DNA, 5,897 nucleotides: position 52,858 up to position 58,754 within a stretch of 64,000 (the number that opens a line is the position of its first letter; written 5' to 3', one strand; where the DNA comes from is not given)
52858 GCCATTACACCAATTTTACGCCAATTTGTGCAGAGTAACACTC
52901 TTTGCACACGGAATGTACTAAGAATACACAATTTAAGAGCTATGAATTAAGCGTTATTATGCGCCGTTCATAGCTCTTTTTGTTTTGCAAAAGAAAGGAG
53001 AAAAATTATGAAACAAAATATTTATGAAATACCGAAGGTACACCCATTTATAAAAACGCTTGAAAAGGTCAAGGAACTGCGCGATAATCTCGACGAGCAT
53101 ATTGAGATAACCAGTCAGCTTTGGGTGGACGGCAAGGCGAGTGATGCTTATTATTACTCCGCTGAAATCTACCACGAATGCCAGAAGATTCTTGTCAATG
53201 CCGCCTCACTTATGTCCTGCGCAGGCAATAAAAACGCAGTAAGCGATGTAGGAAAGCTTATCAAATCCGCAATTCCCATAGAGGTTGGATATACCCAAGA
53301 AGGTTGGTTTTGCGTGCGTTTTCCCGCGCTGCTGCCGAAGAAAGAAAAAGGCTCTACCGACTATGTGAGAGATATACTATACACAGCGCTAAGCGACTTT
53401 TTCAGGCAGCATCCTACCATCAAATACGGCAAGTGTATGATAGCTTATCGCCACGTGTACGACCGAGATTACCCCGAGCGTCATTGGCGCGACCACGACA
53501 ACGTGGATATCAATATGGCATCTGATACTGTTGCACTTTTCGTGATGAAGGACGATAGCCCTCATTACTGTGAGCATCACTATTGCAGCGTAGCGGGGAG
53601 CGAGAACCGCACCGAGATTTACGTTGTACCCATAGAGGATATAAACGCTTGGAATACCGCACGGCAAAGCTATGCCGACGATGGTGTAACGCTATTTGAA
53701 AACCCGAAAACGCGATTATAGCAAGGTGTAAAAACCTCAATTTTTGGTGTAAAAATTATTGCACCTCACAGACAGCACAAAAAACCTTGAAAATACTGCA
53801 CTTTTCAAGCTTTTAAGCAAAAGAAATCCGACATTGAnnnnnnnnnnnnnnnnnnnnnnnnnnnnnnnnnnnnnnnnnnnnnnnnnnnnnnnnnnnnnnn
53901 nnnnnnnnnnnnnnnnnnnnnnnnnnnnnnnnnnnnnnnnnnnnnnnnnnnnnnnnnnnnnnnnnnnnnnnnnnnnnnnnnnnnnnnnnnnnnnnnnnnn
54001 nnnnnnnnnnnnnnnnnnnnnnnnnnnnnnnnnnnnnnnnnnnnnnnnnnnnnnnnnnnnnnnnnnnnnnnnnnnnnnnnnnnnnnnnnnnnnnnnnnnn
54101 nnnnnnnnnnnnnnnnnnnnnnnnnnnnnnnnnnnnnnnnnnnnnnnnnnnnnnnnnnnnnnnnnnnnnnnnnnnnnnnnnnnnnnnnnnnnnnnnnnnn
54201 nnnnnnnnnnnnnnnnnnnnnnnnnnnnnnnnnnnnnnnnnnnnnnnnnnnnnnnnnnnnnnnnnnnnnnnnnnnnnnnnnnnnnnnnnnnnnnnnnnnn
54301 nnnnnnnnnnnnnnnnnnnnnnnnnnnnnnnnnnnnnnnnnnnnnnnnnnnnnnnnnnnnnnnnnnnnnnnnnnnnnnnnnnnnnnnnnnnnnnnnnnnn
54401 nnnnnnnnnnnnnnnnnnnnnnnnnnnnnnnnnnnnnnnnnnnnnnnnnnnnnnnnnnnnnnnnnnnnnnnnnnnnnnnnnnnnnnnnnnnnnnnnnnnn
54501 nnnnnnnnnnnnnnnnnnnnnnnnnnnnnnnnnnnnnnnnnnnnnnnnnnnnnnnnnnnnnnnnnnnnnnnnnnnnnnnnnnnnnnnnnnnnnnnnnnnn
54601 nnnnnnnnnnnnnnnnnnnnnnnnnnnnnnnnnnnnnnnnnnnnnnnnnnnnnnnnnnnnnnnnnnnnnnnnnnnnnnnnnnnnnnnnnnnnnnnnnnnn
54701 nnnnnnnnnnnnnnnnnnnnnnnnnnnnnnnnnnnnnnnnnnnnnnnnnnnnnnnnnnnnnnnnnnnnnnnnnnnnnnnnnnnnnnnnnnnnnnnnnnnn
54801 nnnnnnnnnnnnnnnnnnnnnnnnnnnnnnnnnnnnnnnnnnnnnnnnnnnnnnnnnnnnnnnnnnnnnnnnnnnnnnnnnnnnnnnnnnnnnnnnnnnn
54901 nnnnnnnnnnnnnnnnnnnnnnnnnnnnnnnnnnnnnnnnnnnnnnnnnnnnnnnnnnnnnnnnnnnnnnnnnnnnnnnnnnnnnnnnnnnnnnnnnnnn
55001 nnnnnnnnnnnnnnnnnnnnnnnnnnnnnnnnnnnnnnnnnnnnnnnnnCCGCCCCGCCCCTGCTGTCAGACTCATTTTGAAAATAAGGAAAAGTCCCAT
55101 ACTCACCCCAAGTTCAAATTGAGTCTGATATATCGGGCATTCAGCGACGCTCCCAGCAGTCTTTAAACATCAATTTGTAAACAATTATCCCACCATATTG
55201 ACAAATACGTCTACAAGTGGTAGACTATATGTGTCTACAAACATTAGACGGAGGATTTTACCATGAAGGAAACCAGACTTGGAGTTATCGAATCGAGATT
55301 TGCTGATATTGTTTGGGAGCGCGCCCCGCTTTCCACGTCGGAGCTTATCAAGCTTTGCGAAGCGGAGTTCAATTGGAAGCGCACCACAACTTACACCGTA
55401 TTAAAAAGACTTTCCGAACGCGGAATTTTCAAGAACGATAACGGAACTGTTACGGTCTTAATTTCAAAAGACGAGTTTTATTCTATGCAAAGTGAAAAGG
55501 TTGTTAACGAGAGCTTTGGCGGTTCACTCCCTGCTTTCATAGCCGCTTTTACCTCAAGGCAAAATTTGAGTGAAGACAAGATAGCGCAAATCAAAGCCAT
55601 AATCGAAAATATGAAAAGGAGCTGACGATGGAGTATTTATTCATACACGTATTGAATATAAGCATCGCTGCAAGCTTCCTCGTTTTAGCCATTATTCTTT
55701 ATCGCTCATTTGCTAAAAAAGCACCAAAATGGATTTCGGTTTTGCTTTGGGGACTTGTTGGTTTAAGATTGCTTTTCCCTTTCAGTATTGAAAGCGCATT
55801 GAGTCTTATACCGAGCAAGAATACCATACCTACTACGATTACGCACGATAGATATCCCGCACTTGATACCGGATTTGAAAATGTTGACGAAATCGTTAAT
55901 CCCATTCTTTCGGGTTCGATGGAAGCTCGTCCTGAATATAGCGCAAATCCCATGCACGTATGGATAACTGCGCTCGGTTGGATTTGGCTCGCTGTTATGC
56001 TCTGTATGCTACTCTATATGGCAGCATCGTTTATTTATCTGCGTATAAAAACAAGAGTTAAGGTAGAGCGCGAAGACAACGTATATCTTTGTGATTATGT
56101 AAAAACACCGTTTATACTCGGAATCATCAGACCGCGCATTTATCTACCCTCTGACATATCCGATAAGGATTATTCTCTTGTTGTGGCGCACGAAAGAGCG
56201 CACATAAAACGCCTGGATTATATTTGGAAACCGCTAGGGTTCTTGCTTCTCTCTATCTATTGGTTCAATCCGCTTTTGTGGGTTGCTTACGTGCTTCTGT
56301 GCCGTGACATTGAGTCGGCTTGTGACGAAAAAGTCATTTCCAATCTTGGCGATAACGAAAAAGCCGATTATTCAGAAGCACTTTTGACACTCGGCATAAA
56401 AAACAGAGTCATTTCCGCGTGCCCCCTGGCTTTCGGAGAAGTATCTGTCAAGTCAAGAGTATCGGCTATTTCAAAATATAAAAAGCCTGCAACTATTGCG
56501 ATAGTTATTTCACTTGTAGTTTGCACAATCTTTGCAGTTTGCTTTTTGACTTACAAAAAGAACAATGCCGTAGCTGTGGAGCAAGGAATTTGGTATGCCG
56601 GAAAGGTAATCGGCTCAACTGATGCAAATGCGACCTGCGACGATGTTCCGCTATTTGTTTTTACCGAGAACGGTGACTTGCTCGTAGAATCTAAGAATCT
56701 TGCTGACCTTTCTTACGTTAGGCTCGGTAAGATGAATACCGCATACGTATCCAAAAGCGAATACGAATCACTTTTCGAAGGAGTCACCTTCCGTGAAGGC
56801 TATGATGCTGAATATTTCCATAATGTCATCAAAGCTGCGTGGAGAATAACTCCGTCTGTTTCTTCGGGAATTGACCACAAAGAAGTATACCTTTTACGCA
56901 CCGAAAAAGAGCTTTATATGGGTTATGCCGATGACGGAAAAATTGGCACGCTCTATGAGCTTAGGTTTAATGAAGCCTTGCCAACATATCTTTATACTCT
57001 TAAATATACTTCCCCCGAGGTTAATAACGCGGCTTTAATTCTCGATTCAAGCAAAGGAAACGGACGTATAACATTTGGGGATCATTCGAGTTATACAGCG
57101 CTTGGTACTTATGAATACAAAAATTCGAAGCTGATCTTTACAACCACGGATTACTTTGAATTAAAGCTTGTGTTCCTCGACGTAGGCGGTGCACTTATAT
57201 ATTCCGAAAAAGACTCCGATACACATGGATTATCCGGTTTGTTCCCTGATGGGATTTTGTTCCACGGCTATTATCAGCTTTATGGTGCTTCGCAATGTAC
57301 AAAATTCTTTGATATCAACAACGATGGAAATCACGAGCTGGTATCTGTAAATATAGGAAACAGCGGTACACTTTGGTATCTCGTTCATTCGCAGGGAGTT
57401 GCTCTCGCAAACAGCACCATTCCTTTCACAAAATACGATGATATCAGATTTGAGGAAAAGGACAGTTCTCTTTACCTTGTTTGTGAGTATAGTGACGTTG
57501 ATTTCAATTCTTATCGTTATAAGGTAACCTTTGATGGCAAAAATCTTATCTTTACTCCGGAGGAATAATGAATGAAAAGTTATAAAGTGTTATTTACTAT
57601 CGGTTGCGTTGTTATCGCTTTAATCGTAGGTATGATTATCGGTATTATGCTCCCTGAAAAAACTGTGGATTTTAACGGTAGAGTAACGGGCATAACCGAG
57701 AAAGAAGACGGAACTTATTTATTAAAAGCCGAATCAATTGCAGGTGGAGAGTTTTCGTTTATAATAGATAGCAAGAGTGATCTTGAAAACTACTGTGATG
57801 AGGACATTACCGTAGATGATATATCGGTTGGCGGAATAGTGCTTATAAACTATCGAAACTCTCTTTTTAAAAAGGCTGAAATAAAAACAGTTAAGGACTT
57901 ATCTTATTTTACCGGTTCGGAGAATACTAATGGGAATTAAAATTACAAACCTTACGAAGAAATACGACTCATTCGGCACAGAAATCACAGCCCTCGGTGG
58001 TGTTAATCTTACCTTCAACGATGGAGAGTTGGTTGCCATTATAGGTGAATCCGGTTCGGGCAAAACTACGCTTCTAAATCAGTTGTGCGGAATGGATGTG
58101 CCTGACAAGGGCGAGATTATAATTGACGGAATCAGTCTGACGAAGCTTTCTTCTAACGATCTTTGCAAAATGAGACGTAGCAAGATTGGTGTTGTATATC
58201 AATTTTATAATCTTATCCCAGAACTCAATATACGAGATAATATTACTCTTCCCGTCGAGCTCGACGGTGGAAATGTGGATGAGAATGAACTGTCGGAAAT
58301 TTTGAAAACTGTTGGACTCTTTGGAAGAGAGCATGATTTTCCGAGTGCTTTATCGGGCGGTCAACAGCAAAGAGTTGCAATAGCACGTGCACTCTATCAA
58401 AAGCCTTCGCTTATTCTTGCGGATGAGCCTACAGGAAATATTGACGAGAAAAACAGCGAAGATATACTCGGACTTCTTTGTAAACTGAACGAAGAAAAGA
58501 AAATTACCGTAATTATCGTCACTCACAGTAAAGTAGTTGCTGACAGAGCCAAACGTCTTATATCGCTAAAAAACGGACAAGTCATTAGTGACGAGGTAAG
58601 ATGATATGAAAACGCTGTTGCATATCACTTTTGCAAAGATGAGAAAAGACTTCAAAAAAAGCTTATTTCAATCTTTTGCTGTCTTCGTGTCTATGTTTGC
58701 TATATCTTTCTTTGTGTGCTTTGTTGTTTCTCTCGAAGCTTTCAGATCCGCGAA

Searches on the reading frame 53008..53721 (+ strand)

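Call 90: search_protein_families(library=pfam, proteins=[window:53008-53721:+], max_evalue=0.00001)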
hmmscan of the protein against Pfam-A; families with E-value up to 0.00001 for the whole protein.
window:53008-53721:+ (237 aa): 1 family
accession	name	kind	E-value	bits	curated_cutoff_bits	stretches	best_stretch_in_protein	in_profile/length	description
PF19595.4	DUF6100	-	1.7e-19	70.8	27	1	96-220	87-212/222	Family of unknown function (DUF6100)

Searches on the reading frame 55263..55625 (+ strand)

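Call 97: search_protein_families(library=pfam, proteins=[window:55263-55625:+], max_evalue=0.00001)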
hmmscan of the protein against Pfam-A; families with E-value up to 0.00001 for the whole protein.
window:55263-55625:+ (120 aa): 1 family
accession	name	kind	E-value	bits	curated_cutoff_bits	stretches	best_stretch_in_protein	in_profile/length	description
PF03965.22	Penicillinase_R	-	7.2e-21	75.1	22.6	1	7-115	2-114/115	Penicillinase repressor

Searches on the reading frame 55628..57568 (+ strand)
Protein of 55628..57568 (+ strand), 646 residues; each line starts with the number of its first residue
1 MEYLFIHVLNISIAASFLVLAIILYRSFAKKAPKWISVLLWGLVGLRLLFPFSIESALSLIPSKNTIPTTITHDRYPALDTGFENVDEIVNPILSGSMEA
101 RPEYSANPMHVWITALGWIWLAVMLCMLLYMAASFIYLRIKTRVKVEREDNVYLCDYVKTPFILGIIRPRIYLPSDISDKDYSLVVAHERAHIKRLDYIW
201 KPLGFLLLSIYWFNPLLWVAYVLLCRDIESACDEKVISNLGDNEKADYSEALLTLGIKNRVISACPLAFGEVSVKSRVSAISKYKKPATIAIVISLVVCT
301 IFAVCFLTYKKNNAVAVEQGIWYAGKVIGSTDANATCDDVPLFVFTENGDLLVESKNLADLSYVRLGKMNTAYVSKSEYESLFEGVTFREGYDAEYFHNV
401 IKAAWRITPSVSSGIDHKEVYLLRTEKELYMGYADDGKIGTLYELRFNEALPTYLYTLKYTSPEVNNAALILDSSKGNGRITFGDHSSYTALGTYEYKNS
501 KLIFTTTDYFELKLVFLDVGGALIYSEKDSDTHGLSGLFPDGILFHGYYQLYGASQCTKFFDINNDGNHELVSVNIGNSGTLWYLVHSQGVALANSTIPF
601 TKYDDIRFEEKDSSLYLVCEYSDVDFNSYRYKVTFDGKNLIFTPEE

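Call 97: search_protein_families(library=pfam, proteins=[window:55628-57568:+], max_evalue=0.00001)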
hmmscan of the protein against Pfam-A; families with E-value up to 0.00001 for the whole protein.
window:55628-57568:+ (646 aa): 1 family
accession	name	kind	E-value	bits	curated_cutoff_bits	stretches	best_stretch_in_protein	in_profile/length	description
PF05569.17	Peptidase_M56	-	8.1e-49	166.8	31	1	8-281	3-296/296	BlaR1 peptidase M56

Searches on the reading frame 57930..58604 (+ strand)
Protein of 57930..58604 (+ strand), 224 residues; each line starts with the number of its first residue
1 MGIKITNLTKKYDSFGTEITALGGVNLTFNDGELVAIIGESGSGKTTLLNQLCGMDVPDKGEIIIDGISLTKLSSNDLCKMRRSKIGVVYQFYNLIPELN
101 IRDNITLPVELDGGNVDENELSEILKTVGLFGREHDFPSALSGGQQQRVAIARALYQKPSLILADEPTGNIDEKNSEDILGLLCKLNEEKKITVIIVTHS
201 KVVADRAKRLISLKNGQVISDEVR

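Call 97: search_protein_families(library=pfam, proteins=[window:57930-58604:+], max_evalue=0.00001)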
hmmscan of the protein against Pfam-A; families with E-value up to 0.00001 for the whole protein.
window:57930-58604:+ (224 aa): 3 families
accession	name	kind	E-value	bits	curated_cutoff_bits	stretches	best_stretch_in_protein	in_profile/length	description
PF00005.33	ABC_tran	-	2e-37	129.3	25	1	23-168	2-136/137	ABC transporter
PF02463.25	SMC_N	-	1.5e-09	38.1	40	1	109-215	111-213/220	RecF/RecN/SMC N terminal domain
PF13304.12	AAA_21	-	3.5e-07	31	27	0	139-203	236-302/304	AAA domain, putative AbiEii toxin, Type IV TA system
